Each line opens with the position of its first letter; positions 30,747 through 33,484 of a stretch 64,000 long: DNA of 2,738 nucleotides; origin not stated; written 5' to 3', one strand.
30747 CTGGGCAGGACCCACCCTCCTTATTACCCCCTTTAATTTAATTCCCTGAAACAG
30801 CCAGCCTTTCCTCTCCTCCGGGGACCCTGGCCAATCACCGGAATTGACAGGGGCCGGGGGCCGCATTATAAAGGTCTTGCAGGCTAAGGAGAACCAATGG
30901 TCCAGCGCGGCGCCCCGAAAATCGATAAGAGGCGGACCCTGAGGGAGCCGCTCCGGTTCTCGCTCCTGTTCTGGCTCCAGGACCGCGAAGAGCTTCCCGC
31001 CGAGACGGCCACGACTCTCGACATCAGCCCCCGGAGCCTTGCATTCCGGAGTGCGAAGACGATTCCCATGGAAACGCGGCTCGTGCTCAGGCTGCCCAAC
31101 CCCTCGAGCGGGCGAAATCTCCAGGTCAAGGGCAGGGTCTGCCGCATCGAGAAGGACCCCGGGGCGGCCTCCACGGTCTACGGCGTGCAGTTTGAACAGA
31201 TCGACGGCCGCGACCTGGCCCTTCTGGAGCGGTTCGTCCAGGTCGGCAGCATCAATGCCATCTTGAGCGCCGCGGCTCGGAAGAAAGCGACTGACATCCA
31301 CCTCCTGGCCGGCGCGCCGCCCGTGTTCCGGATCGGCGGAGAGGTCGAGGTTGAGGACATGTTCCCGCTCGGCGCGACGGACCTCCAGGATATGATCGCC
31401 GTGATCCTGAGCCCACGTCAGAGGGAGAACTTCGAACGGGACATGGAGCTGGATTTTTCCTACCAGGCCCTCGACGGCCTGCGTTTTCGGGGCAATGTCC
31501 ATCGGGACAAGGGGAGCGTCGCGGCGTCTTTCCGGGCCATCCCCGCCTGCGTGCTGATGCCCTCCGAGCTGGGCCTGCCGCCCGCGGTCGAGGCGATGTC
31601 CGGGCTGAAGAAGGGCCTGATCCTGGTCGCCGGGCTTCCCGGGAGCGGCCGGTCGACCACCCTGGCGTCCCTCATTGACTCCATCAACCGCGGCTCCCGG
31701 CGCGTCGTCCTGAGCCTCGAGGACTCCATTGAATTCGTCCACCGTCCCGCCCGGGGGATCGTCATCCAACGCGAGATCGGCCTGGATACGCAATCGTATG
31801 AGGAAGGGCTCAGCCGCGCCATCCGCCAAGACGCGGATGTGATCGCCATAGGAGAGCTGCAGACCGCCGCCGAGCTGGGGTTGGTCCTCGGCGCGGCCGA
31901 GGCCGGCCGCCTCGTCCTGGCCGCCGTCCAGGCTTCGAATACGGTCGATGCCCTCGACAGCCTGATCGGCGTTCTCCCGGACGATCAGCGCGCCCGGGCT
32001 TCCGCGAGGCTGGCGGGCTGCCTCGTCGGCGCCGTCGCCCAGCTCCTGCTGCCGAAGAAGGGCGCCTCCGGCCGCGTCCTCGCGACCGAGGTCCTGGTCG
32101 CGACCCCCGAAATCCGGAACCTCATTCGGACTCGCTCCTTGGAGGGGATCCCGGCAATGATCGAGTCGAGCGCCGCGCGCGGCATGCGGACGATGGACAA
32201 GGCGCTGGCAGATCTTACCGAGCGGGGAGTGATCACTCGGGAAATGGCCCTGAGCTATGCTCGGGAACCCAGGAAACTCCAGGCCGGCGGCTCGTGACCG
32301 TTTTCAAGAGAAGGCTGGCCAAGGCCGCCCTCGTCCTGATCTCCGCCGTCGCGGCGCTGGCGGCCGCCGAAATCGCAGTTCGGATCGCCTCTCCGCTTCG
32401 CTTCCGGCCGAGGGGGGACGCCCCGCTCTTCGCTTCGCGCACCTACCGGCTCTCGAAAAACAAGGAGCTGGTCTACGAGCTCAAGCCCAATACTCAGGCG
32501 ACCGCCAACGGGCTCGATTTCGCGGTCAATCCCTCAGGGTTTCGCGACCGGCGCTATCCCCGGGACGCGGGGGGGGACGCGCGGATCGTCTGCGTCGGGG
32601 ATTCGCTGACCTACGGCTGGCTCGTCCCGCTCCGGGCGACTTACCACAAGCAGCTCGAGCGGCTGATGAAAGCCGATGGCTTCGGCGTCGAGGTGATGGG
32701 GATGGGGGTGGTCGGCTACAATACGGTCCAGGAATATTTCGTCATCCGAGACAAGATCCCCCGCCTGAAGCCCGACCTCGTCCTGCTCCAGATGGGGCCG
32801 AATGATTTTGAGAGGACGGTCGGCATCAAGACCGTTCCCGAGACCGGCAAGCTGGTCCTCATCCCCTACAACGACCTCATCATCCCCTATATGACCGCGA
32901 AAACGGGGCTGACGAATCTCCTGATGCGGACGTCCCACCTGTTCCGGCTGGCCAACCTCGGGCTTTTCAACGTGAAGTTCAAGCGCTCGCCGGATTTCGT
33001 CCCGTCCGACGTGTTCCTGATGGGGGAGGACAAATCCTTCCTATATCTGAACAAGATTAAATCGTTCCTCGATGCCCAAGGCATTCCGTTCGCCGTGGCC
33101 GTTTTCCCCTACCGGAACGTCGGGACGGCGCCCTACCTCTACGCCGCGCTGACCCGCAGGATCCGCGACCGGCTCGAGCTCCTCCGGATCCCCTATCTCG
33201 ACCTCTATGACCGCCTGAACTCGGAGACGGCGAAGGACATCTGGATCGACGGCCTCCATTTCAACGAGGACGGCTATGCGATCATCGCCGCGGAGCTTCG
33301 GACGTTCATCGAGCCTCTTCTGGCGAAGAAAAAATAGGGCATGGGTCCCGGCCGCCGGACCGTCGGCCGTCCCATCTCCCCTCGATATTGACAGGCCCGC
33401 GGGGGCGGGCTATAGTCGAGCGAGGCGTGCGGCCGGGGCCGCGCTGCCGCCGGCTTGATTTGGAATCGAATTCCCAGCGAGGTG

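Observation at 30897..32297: PilZ domain fused to a catalytically degenerate PilT-like ATPase (candidate c-di-GMP-binding pseudo-ATPase)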

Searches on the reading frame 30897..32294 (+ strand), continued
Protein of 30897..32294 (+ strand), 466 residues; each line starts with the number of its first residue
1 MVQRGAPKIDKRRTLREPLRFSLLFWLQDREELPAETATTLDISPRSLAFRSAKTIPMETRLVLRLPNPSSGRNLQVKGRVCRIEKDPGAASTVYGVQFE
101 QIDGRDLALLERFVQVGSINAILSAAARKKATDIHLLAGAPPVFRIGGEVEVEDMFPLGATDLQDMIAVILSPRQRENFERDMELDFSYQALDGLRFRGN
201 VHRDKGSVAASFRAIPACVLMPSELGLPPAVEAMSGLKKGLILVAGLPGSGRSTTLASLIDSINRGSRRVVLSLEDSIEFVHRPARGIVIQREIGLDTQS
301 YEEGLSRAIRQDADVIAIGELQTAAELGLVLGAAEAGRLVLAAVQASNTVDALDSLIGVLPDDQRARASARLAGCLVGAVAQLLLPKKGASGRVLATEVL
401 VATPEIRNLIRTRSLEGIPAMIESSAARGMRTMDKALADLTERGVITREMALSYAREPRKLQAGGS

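Call 88: search_protein_families(library=padloc, proteins=[window:30897-32294:+], max_evalue=0.01)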
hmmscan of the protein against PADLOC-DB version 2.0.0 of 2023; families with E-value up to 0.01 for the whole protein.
window:30897-32294:+ (466 aa): 1 family
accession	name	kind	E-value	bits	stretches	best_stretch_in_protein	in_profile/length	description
PDLC04140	mad8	-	0.0015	16.1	1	238-271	26-61/314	mads_8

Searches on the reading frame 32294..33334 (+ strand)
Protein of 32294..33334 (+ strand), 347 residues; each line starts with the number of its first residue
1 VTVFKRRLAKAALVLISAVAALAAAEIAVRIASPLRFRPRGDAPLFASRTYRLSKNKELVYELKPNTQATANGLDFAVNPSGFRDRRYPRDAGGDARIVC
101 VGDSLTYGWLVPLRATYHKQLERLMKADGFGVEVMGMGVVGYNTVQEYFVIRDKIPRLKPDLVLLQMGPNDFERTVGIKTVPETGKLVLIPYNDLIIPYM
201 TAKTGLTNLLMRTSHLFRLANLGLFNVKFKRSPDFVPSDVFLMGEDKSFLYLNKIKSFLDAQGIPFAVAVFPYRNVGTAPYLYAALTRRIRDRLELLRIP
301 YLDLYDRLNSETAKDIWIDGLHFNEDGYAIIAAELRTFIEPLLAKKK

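Call 3: search_protein_families(library=pfam, proteins=[window:32294-33334:+], max_evalue=0.1)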
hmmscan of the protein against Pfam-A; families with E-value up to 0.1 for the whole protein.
window:32294-33334:+ (347 aa): 2 families
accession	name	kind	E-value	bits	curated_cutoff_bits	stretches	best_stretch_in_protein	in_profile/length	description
PF13472.12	Lipase_GDSL_2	-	1.3e-14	55.5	32.9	1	100-330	1-178/178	GDSL-like Lipase/Acylhydrolase family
PF00657.28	Lipase_GDSL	-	1.2e-09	39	23.6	2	98-179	1-94/208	GDSL-like Lipase/Acylhydrolase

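Call 4: search_protein_families(library=ncbifam, proteins=[window:32294-33334:+], max_evalue=0.1)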
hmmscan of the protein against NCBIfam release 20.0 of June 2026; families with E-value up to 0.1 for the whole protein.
window:32294-33334:+ (347 aa): 3 families
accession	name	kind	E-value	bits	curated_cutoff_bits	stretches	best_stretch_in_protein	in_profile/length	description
NF047475.1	GDSL_LA_2490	hypoth_equivalog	3e-05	23.5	325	1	76-173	65-160/431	LA_2490 family SGNH/GDSL-type esterase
NF047474.1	GDSL_LA_2486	hypoth_equivalog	3.7e-05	23.1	300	1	96-148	87-139/326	LA_2486 family SGNH/GDSL-type esterase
NF007819.1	PRK10528.1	equivalog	0.0014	18.4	270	1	98-181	31-114/210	multifunctional acyl-CoA thioesterase I/protease I/lysophospholipase L1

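Call 60: search_solved_structures(query=window:32294-33334:+, max_evalue=1)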
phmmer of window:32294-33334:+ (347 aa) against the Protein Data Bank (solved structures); distinct sequences matched with E-value up to 1: 13.
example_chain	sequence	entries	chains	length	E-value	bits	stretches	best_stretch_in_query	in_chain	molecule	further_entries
4hf7_A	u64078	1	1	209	9.1e-06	28.4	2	252-341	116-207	Putative acylhydrolase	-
4iyj_A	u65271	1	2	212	2e-05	27.3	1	252-341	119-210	GDSL-like protein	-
4ppy_A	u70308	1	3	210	6.1e-05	25.7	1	87-178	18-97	Putative acylhydrolase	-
7c23_A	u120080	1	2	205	0.00033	23.3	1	96-177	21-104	Carboxylesterase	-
7c29_A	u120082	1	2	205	0.00034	23.2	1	96-177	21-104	Carboxylesterase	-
9otv_A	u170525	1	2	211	0.00035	23.2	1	97-172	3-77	Lysophospholipase L1-like esterase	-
7c2a_A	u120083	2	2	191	0.0012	21.5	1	94-175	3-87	SGNH-hydrolase family esterase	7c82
7c2c_A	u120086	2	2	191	0.0012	21.5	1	94-175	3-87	SGNH-hydrolase family esterase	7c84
1yzf_A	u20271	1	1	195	0.0016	21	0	298-337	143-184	lipase/acylhydrolase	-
7c2d_A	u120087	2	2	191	0.0031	20.1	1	94-175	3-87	SGNH-hydrolase family esterase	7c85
9hi5_A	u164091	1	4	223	0.021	17.3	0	95-178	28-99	GDSL-like protein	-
9hi6_A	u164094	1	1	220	0.028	16.9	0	96-180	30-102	FI6-focused design_04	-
9hi4_C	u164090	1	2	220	0.088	15.3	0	95-178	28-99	FI6-focused design_03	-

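Call 88: search_protein_families(library=padloc, proteins=[window:32294-33334:+], max_evalue=0.01)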
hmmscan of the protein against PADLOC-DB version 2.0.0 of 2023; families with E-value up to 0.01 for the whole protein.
window:32294-33334:+ (347 aa): 0 families
